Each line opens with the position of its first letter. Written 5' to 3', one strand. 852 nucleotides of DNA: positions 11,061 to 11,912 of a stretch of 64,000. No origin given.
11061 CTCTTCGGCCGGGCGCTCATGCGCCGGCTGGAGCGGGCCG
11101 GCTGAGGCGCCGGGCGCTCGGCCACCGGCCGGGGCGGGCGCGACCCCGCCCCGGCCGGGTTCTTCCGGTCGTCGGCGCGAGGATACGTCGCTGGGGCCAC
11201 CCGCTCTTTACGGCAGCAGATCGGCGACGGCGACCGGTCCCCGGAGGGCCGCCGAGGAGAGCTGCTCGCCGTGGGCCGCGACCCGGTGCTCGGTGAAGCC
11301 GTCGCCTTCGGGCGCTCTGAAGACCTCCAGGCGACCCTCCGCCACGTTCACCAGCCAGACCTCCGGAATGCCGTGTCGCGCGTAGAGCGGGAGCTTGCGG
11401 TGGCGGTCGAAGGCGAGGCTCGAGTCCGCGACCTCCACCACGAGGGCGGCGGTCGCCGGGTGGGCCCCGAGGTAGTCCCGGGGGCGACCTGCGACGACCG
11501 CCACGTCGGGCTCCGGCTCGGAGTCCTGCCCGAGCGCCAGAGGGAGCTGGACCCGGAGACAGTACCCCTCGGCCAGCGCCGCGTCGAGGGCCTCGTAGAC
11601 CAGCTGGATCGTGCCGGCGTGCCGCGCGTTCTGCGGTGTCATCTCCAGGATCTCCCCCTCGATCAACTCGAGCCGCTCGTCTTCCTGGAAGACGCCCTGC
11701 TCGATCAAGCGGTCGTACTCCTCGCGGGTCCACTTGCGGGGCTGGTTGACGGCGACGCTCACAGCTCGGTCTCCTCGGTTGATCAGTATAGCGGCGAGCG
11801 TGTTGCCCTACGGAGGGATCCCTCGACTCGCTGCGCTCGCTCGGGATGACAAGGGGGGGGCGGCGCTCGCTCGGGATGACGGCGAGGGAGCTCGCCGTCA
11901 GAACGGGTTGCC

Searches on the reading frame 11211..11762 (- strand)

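Call 23: search_protein_families(library=pfam, proteins=[window:11211-11762:-], max_evalue=0.01)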
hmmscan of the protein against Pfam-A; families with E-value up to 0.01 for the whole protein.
window:11211-11762:- (184 aa): 1 family
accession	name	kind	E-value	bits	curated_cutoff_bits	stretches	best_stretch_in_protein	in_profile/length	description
PF05685.18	Uma2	-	6.1e-35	120.7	27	1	14-174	2-165/172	Putative restriction endonuclease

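Call 86: search_protein_families(library=padloc, proteins=[window:11211-11762:-], max_evalue=0.001)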
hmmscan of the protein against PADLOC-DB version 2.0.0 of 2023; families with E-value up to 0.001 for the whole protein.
window:11211-11762:- (184 aa): 5 families
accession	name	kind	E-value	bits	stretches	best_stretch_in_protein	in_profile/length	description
PDLC04832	PDC-S03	-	2e-15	55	1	7-174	5-176/188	-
PDLC04833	PDC-S03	-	6.9e-14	49.8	1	8-171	21-190/207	-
PDLC04835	PDC-S03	-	4.3e-09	34.2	1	26-141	19-147/207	-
PDLC04834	PDC-S03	-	4.3e-07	27.8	1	9-142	7-142/184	-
PDLC04943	PDC-S17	-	0.0007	17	1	98-152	106-155/199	-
